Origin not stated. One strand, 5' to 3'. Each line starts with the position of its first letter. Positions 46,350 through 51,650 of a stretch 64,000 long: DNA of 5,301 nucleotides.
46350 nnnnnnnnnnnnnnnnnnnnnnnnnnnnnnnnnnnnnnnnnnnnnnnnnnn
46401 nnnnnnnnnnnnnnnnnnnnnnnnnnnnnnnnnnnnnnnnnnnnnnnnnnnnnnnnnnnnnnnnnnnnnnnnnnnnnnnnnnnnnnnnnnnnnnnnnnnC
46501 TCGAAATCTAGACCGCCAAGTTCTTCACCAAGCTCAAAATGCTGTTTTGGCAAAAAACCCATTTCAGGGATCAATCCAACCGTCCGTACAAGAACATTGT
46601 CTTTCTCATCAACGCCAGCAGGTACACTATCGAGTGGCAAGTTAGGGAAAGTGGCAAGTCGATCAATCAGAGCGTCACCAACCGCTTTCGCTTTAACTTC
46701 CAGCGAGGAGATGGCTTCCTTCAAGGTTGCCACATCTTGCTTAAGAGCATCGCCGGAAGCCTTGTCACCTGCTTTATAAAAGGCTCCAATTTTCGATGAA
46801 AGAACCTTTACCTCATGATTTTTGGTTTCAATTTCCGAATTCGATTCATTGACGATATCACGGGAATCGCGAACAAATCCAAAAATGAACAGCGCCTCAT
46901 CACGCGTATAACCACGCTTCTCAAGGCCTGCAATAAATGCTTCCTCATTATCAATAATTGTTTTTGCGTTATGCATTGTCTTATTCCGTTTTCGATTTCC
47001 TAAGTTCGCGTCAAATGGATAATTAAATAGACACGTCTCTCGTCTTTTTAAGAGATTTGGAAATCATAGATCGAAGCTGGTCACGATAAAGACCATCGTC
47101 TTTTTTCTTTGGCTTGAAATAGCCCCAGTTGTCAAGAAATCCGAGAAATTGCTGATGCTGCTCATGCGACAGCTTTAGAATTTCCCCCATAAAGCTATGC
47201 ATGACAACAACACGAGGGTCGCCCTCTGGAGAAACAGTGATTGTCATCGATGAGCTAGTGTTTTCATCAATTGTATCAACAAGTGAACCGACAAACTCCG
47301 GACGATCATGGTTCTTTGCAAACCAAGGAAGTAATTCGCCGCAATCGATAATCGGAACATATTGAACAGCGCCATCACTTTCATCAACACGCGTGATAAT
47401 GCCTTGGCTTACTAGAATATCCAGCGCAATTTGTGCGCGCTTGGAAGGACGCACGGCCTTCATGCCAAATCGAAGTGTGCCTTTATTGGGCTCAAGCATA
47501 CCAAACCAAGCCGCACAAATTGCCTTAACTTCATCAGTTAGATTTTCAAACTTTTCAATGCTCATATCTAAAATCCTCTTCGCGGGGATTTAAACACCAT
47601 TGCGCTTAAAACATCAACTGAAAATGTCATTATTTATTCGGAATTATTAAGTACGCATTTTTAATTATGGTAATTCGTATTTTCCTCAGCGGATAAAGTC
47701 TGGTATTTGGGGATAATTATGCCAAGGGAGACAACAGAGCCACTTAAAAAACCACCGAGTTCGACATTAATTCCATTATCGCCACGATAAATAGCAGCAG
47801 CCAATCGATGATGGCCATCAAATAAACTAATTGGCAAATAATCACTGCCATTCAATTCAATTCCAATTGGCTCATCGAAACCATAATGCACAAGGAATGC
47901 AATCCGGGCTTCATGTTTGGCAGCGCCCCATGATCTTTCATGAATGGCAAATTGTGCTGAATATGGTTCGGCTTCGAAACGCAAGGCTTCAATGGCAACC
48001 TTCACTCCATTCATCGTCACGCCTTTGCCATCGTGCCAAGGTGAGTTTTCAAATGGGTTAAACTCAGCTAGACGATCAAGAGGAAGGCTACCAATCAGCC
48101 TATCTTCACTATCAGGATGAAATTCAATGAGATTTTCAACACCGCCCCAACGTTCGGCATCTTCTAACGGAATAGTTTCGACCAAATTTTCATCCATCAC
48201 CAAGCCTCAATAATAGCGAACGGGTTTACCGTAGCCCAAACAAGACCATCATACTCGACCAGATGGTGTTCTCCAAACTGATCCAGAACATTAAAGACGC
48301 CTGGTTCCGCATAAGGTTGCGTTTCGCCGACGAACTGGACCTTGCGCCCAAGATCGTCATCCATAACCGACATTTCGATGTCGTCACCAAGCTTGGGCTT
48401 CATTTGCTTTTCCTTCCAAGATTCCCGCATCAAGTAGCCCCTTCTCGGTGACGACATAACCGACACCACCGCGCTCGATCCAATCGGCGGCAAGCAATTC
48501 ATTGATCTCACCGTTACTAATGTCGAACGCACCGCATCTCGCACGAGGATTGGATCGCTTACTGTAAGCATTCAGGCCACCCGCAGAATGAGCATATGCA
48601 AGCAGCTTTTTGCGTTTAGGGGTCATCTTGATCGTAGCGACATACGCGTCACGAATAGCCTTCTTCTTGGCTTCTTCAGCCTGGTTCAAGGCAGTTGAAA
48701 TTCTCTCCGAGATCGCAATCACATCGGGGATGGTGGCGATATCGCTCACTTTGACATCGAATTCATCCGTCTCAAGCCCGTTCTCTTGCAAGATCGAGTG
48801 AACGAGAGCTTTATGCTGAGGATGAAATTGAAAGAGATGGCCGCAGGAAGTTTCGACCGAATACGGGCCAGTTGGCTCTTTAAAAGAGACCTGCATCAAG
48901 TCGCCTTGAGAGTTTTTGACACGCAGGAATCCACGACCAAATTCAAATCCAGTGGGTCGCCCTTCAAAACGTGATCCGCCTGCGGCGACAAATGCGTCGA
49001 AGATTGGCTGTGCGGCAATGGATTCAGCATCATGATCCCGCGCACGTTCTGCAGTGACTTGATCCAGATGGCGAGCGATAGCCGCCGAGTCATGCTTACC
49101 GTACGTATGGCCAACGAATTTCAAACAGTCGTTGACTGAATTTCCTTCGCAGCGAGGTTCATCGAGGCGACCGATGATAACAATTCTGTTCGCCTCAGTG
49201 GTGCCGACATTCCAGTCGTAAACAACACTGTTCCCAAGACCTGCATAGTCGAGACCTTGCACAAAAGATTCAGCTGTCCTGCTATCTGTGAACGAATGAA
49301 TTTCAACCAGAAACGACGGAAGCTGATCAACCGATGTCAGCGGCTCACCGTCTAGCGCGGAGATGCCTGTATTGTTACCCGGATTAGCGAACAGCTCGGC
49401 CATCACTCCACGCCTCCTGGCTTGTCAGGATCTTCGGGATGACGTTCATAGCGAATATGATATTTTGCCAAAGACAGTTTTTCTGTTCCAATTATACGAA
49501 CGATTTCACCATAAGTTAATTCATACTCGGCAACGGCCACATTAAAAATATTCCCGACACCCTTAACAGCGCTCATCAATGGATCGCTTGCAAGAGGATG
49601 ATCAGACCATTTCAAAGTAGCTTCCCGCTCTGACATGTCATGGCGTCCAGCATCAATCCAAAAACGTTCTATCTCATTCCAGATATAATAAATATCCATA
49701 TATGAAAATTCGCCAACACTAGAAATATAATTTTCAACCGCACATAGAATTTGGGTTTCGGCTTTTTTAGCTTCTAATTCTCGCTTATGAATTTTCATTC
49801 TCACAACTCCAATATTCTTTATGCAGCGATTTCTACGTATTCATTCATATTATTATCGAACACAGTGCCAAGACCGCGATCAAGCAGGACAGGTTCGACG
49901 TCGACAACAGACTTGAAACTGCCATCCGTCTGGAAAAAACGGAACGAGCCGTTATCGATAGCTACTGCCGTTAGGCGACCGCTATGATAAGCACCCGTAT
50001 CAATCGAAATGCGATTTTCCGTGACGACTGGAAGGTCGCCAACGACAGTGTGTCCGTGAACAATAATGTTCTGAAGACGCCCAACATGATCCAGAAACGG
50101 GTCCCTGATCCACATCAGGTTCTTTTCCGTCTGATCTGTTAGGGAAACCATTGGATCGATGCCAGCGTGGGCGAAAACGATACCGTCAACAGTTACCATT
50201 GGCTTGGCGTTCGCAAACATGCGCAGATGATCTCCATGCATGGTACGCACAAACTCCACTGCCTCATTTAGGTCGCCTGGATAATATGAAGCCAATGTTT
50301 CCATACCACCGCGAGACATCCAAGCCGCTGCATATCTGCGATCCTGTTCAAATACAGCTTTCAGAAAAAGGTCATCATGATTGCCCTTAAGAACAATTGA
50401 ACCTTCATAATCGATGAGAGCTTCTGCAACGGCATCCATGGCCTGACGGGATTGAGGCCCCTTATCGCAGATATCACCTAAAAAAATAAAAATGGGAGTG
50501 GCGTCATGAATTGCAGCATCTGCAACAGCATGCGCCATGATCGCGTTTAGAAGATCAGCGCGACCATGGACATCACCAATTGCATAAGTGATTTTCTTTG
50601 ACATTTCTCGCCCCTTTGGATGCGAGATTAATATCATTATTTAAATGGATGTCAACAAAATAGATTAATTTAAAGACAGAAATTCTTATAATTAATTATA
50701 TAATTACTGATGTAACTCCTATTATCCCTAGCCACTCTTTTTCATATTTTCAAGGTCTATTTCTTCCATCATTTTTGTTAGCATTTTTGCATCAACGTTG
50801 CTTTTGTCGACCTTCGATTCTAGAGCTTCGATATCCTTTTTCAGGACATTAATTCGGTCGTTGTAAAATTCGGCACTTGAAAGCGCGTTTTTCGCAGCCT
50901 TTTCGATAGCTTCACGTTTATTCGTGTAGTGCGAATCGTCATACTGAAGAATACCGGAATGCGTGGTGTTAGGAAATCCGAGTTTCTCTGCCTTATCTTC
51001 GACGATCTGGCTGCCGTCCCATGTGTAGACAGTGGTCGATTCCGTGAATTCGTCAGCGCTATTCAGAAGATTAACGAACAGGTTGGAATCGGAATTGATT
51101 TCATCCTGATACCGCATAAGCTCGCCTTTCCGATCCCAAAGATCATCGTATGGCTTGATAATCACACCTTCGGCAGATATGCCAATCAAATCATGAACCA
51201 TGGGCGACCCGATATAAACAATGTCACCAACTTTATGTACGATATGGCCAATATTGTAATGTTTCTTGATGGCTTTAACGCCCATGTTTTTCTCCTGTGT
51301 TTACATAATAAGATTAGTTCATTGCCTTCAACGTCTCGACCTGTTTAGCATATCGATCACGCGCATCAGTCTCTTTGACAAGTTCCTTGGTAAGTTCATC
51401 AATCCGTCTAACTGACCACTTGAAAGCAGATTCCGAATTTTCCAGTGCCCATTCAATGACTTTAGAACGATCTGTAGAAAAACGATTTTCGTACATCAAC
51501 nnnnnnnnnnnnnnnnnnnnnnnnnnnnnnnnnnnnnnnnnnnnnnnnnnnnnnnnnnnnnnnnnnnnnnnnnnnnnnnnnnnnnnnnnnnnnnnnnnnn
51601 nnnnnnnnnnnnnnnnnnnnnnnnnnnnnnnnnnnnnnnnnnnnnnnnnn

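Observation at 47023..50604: Six-gene ORFan operon led by a PPP phosphatase, with a ParB/Srx-like DGHHR protein and a 68-aa micro-ORF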

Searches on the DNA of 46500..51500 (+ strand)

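Call 3: search_dna_similar(query=window:46500-51500:+, collection=phages, mode=near, max_rows=20)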
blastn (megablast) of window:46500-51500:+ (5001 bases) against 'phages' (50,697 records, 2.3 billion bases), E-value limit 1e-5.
No match.

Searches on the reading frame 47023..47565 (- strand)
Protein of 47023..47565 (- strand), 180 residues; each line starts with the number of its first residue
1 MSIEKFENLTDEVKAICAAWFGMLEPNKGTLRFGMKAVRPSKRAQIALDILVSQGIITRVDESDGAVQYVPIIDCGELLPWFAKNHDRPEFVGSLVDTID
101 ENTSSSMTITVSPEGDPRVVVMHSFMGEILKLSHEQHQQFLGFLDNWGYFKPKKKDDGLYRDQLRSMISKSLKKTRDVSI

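Call 6: search_protein_families(library=pfam, proteins=[window:47023-47565:-], max_evalue=0.1)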
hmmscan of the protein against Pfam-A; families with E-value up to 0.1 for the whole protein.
window:47023-47565:- (180 aa): 0 families

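Call 7: search_protein_families(library=phrogs, proteins=[window:47023-47565:-], max_evalue=0.1)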
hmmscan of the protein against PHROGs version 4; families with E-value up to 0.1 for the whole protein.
window:47023-47565:- (180 aa): 0 families

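Call 42: find_homologous_proteins(query=window:47026-47565:-, max_evalue=0.01)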
Query window:47026-47565:- (180 aa): 6 proteins with E <= 0.01 among 41 candidates.
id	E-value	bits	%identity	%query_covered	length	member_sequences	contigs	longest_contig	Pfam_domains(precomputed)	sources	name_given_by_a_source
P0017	3.5e-101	354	87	100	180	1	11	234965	-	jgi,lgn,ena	-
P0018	8.3e-100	350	100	88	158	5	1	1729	-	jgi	jgi:hypothetical protein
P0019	4.2e-90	318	80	99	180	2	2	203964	-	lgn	-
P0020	4.9e-88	311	77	99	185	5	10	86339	-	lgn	-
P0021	4.5e-76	272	70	97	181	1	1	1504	-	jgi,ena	-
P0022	2.5e-49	185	83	56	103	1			-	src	-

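Call 53: search_solved_structures(query=A5, max_evalue=10, show_alignments=2)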
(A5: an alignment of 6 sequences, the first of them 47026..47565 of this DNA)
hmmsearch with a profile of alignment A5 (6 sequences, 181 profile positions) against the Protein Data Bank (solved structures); distinct sequences matched with E-value up to 10: 1.
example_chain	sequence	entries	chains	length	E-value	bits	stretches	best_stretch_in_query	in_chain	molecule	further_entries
3e57_A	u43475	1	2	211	1.1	12.3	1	126-155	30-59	uncharacterized protein Tm1382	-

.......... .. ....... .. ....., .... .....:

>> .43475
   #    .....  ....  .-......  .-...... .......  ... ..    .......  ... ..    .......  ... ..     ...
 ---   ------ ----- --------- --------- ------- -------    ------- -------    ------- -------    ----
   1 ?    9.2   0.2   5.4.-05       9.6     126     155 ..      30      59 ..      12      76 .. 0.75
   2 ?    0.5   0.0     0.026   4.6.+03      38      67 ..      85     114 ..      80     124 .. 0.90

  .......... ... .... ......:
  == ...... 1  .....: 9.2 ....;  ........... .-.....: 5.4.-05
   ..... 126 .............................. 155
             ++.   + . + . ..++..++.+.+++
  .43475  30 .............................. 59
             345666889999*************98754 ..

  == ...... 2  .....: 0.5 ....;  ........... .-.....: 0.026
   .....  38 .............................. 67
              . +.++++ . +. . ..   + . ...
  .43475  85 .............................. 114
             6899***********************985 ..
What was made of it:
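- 47023..47565 (-): p180: separated from DGHHR by a 95-nt gap. Its N-terminal ~100 aa form the conserved part. No family or PDB match (calls 6, 7, 53).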

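Call 77: search_protein_families(library=padloc, proteins=[window:47023-47565:-], max_evalue=0.01)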
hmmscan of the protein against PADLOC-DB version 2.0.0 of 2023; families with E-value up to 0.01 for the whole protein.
window:47023-47565:- (180 aa): 0 families

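Call 78: search_protein_families(library=ncbifam, proteins=[window:47023-47565:-], max_evalue=0.01)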
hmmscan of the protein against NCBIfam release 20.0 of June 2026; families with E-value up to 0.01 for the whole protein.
window:47023-47565:- (180 aa): 0 families

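Call 88: search_dna_similar(query=window:47026-47565:-, collection=plasmids, mode=protein, max_evalue=0.01, max_rows=15)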
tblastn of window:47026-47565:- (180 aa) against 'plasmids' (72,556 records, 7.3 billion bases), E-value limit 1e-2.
No match.
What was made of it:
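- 47023..47565 (-): Only close homologues turned up in the 5.8-billion-protein search (call 42) and none on plasmids (call 88).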
